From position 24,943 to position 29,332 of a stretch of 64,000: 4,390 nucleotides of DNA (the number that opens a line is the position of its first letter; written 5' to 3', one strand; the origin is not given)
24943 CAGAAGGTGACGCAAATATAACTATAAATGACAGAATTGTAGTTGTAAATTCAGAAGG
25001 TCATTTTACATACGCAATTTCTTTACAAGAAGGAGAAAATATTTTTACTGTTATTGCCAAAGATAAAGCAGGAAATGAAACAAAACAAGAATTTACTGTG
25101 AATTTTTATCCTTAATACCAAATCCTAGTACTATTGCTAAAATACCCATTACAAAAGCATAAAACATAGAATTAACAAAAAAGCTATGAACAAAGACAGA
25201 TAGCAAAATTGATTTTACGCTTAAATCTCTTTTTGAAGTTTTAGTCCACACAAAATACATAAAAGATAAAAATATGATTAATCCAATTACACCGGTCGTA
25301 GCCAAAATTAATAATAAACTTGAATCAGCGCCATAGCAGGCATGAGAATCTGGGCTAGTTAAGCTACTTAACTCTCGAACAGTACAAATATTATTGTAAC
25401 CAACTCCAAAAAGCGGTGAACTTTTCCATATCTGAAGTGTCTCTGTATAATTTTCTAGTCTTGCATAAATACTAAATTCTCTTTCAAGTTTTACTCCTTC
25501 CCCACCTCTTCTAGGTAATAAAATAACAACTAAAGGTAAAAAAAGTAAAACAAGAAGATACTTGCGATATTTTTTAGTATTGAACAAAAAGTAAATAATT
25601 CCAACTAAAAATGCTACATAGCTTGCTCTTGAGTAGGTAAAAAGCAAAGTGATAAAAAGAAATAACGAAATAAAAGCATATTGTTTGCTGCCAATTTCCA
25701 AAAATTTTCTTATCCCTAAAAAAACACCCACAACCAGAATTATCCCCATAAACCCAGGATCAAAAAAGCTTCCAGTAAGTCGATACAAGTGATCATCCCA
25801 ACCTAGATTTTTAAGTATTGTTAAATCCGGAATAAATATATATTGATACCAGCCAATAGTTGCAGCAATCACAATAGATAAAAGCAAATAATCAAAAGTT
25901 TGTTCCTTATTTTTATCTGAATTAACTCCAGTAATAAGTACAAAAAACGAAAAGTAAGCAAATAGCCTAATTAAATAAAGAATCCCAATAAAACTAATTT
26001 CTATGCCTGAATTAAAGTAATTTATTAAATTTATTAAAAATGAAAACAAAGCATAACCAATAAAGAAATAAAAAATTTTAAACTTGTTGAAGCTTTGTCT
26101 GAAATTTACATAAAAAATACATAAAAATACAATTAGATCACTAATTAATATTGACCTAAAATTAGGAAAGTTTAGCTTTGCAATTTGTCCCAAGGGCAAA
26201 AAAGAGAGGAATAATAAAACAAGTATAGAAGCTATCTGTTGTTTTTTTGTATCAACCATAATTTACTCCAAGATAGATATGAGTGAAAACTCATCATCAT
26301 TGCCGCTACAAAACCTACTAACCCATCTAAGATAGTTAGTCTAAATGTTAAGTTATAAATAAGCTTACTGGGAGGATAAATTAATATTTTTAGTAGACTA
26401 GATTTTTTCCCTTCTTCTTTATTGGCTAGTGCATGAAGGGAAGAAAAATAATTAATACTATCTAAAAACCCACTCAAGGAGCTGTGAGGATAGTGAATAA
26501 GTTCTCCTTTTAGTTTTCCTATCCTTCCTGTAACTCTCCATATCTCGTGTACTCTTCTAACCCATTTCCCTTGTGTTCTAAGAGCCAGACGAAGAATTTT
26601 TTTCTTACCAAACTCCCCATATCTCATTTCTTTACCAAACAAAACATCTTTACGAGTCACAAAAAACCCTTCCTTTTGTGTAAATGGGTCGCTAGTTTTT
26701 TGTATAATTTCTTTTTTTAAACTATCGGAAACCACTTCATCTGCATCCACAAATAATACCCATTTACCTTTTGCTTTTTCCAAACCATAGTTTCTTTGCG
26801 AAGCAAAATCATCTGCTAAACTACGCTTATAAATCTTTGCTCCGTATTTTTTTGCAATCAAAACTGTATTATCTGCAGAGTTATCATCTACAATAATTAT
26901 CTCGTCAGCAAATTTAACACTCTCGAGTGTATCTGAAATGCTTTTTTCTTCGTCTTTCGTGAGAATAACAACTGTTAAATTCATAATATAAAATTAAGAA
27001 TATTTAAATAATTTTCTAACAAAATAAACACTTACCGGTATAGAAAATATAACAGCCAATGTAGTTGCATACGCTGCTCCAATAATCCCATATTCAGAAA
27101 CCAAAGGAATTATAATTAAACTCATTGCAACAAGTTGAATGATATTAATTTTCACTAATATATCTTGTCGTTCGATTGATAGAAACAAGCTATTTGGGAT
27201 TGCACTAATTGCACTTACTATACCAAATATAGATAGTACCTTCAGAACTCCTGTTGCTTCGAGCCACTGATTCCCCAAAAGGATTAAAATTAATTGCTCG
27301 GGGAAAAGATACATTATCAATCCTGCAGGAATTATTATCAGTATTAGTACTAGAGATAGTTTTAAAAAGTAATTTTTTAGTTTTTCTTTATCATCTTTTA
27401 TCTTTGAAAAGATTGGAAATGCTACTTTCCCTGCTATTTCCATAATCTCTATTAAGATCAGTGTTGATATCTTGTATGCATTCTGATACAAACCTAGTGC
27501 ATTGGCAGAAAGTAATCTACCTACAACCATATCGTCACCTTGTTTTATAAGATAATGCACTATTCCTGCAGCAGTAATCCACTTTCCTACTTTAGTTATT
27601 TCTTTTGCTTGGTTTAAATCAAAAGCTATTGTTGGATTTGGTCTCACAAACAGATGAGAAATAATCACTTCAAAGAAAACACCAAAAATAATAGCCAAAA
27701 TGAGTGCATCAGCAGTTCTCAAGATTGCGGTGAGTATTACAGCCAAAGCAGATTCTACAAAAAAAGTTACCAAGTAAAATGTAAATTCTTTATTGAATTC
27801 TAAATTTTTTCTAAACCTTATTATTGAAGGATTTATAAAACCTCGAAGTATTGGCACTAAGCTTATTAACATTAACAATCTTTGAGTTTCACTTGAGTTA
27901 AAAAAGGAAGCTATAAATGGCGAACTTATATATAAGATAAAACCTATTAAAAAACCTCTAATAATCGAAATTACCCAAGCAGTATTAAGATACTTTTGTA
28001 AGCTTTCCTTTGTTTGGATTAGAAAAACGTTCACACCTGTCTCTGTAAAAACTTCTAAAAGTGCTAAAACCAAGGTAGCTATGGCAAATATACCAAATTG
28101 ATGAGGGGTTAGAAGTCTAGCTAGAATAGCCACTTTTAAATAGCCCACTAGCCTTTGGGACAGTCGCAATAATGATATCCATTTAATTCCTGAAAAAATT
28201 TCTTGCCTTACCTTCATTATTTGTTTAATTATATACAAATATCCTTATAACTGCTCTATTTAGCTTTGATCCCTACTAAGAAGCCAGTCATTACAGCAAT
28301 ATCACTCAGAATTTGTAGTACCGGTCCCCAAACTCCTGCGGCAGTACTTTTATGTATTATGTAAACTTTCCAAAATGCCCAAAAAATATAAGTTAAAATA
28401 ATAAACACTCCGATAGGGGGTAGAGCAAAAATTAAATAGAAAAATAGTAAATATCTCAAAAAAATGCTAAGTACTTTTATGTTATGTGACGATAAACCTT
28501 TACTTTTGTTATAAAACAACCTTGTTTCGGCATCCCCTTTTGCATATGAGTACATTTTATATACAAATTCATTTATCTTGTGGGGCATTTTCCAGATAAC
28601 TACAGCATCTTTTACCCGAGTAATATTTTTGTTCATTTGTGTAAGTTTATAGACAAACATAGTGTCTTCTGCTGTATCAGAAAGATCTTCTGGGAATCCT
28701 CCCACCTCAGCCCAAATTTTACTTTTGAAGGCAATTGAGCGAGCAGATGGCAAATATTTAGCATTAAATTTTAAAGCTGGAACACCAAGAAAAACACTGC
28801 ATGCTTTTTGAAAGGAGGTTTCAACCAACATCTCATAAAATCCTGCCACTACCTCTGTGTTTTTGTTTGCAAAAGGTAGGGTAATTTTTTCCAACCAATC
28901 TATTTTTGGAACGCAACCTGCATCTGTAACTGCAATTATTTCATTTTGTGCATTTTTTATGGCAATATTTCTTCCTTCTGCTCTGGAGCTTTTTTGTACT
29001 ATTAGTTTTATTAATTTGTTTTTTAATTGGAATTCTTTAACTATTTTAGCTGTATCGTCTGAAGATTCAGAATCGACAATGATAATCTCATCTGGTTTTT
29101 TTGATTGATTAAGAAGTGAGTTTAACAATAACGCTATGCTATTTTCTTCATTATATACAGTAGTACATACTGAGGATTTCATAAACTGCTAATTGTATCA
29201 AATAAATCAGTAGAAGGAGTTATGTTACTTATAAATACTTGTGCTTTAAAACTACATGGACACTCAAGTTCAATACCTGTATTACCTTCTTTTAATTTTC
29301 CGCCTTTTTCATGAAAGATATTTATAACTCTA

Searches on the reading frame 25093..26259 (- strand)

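Call 72: search_protein_families(library=pfam, proteins=[window:25093-26259:-], max_evalue=0.001)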
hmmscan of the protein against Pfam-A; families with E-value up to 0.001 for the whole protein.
window:25093-26259:- (388 aa): 1 family
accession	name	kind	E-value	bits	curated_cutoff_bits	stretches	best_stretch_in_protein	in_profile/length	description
PF04932.20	Wzy_C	-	3.4e-18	66.3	31.7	1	197-331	2-149/149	O-Antigen ligase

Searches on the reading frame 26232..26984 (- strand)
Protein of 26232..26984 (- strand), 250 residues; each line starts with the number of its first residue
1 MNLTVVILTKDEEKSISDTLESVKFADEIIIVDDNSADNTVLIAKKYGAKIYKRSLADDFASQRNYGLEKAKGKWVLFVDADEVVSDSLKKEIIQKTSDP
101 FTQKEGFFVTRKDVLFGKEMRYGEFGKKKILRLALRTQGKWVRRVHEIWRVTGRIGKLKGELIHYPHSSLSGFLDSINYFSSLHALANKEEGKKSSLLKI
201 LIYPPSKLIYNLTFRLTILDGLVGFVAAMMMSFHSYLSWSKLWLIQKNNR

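Call 72: search_protein_families(library=pfam, proteins=[window:26232-26984:-], max_evalue=0.001)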
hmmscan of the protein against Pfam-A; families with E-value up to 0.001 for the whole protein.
window:26232-26984:- (250 aa): 4 families
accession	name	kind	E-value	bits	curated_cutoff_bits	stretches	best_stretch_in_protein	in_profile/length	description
PF00535.33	Glycos_transf_2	-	1.2e-21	77.8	23.3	1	4-99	1-105/168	Glycosyl transferase family 2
PF10111.15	Glyco_tranf_2_2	-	1.5e-06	28.3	27.3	1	4-91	1-101/276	Glycosyltransferase like family 2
PF13704.12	Glyco_tranf_2_4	-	7.4e-05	23.6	27.5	1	26-85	19-84/98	Glycosyl transferase family 2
PF13641.12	Glyco_tranf_2_3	-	9.2e-05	23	27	1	3-118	3-129/230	Glycosyltransferase like family 2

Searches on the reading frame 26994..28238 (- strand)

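Call 72: search_protein_families(library=pfam, proteins=[window:26994-28238:-], max_evalue=0.001)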
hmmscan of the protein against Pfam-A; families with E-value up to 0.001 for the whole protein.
window:26994-28238:- (414 aa): 2 families
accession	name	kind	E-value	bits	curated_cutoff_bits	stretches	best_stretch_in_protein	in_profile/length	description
PF13440.11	Polysacc_synt_3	-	1.1e-69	235.4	23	1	38-328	1-291/293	Polysaccharide biosynthesis protein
PF01943.22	Polysacc_synt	-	2.8e-29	102.8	28.2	1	17-280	4-273/274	Polysaccharide biosynthesis protein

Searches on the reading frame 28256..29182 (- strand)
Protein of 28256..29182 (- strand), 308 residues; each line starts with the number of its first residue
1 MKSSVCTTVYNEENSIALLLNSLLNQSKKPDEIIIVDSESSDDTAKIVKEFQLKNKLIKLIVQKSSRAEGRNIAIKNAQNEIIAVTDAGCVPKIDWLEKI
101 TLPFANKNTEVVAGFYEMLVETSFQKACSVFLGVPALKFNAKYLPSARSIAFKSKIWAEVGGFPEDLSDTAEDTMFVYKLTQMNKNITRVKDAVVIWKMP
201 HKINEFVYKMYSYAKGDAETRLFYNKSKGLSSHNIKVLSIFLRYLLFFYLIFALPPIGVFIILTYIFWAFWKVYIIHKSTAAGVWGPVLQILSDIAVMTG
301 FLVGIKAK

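Call 72: search_protein_families(library=pfam, proteins=[window:28256-29182:-], max_evalue=0.001)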
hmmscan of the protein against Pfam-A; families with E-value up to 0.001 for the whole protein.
window:28256-29182:- (308 aa): 4 families
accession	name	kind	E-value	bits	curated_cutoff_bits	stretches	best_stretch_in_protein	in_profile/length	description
PF00535.33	Glycos_transf_2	-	1.1e-24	87.7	23.3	1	4-115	1-114/168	Glycosyl transferase family 2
PF10111.15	Glyco_tranf_2_2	-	1.1e-09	38.6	27.3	1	9-189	6-208/276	Glycosyltransferase like family 2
PF13641.12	Glyco_tranf_2_3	-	1.6e-06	28.8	27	1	7-123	7-130/230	Glycosyltransferase like family 2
PF13632.12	Glyco_trans_2_3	-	0.00033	21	27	1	150-269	77-187/198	Glycosyl transferase family group 2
